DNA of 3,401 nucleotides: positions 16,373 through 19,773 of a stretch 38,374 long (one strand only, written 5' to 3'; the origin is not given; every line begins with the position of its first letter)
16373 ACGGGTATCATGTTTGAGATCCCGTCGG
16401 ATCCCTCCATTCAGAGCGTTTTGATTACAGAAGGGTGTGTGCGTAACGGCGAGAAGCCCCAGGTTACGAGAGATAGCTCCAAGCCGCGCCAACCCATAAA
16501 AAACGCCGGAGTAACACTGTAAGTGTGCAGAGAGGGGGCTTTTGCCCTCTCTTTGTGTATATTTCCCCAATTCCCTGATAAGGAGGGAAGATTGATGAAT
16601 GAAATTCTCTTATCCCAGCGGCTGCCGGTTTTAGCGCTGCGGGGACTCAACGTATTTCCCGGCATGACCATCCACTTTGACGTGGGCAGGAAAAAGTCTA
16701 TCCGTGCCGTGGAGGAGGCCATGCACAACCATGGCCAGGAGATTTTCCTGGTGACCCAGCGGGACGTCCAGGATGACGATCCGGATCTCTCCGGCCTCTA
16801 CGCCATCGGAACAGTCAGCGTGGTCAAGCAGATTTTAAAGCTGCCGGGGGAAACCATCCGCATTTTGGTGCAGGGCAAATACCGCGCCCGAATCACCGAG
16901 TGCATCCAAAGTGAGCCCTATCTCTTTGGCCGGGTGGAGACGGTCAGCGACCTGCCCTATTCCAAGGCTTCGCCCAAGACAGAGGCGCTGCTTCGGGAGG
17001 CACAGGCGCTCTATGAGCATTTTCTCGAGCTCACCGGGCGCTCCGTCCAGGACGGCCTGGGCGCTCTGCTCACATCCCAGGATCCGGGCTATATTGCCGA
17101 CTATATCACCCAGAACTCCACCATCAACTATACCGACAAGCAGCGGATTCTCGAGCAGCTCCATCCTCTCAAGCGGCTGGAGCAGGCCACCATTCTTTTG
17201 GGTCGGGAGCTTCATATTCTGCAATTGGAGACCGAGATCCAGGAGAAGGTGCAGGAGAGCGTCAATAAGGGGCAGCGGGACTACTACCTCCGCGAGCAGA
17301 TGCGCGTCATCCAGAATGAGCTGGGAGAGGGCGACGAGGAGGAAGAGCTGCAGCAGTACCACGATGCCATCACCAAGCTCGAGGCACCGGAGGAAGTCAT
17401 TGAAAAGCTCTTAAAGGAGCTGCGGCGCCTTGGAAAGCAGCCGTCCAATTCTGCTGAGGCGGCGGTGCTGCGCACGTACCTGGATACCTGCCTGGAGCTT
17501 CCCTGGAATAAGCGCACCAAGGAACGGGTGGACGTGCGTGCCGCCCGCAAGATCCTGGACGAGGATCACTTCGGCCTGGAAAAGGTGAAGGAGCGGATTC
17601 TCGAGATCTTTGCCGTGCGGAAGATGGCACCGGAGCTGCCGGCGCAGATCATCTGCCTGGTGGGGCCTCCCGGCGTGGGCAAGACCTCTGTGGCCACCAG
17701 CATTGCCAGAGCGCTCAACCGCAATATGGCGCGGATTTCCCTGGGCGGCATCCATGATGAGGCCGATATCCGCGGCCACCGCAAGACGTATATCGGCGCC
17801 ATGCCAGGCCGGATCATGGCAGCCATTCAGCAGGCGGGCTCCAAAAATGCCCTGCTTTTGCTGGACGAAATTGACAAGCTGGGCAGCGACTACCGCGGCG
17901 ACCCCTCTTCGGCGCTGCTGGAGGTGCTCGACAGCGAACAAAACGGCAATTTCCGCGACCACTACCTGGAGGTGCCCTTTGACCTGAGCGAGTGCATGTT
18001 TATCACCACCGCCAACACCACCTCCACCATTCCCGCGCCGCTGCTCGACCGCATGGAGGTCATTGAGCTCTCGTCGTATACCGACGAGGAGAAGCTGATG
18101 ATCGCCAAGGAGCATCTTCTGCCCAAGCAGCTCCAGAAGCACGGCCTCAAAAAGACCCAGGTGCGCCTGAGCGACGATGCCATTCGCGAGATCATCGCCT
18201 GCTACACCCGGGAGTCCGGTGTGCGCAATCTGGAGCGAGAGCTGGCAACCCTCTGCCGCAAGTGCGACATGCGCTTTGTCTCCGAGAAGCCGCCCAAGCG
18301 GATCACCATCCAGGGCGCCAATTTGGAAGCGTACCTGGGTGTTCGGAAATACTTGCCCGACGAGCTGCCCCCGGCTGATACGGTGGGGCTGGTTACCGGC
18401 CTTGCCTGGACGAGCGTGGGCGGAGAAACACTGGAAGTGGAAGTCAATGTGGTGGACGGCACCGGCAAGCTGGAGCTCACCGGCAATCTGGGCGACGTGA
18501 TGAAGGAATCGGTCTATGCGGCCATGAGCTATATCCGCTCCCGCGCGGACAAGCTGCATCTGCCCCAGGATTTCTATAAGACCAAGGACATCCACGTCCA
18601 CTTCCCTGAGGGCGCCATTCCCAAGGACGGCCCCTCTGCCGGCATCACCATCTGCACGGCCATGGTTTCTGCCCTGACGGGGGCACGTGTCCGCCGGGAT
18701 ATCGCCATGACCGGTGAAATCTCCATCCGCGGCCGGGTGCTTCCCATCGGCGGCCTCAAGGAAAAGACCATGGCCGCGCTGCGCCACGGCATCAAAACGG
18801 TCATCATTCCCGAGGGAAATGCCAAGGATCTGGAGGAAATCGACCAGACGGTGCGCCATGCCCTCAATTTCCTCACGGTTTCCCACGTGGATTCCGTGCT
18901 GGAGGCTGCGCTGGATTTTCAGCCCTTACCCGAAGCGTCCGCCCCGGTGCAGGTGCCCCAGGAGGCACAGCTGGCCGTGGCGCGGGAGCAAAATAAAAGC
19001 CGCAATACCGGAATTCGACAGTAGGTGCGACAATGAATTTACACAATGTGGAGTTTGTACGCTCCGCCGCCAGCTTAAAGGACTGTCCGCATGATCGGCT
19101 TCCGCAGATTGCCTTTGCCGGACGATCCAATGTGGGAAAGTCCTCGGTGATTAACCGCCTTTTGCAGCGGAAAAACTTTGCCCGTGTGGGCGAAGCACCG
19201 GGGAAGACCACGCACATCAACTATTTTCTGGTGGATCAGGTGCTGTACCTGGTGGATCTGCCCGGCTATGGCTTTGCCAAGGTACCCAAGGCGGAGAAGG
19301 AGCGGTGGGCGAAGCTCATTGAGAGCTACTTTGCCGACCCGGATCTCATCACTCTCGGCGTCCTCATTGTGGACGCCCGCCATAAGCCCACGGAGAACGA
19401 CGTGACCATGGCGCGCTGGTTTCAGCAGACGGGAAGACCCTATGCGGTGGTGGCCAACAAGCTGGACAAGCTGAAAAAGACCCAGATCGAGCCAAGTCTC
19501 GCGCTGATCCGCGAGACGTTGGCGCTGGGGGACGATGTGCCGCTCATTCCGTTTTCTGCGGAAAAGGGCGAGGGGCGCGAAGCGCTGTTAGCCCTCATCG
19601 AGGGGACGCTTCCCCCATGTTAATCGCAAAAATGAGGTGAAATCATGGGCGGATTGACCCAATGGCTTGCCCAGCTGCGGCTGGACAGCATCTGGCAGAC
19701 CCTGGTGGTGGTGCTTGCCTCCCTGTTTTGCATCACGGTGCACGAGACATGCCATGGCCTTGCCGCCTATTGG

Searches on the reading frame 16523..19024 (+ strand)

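Call 14: search_protein_families(library=pfam, proteins=[window:16523-19024:+])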
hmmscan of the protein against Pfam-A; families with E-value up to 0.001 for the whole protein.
window:16523-19024:+ (833 aa): 13 families
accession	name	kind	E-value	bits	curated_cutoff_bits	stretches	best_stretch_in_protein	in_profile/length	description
PF05362.19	Lon_C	-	4.4e-89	297.9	21.1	1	596-797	2-203/205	Lon protease (S16) C-terminal proteolytic domain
PF02190.22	LON_substr_bdg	-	5.9e-43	147.6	28.7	1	34-227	2-199/200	ATP-dependent protease La (LON) substrate-binding domain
PF00004.35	AAA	-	3.7e-24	86.1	21.2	1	377-515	1-127/131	ATPase family associated with various cellular activities (AAA)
PF22667.2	Lon_lid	-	4.2e-22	78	27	1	539-592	2-55/57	Lon protease AAA+ ATPase lid domain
PF07728.20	AAA_5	-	1.1e-09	38.9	22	1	377-510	2-138/139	AAA domain (dynein-related subfamily)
PF13541.12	ChlI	-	5.3e-09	36.5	27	1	639-766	1-121/121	Subunit ChlI of Mg-chelatase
PF13191.12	AAA_16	-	6.4e-06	27.2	32.6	1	358-413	11-63/167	AAA ATPase domain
PF07724.20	AAA_2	-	6.7e-06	26.7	27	1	377-506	6-132/166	AAA domain (Cdc48 subfamily)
PF08298.17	AAA_PrkA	-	6.9e-06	25.8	25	1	344-400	56-111/358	PrkA AAA domain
PF05496.18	RuvB_N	-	1.3e-05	25.5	27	1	347-416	7-75/159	Holliday junction DNA helicase RuvB P-loop domain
PF13401.12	AAA_22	-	3.4e-05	24.6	27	1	374-467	5-102/130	AAA domain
PF20720.3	nSTAND3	-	0.00096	19.3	27.2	0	375-400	18-43/155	Novel STAND NTPase 3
PF13173.12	AAA_14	-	0.00097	19.6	27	0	375-453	3-74/129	AAA domain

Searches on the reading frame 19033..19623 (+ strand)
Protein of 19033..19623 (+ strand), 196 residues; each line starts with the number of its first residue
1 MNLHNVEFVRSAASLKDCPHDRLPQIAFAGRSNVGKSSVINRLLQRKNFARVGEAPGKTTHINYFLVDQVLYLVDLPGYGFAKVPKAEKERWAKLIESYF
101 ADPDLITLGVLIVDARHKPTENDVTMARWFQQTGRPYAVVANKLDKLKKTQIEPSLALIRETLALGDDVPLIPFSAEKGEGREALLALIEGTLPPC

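Call 14: search_protein_families(library=pfam, proteins=[window:19033-19623:+])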
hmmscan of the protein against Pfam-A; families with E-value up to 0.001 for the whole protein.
window:19033-19623:+ (196 aa): 6 families
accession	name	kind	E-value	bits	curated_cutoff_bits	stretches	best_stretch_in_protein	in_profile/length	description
PF01926.29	MMR_HSR1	-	6.4e-20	71.8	21.9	1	25-143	1-113/113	50S ribosome-binding GTPase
PF02421.24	FeoB_N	-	1.1e-12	48.1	27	1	25-187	2-154/156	Ferrous iron transport protein B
PF00009.33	GTP_EFTU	-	1.5e-09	38.1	26.5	1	108-194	95-187/188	Elongation factor Tu GTP binding domain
PF00350.29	Dynamin_N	-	1.6e-07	32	27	0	26-49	1-24/168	Dynamin family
PF03193.22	RsgA_GTPase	-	9.5e-07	29.2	30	1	26-78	109-167/174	RsgA GTPase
PF05049.19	IIGP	-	0.00042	20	24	1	25-146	37-153/375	Interferon-inducible GTPase (IIGP)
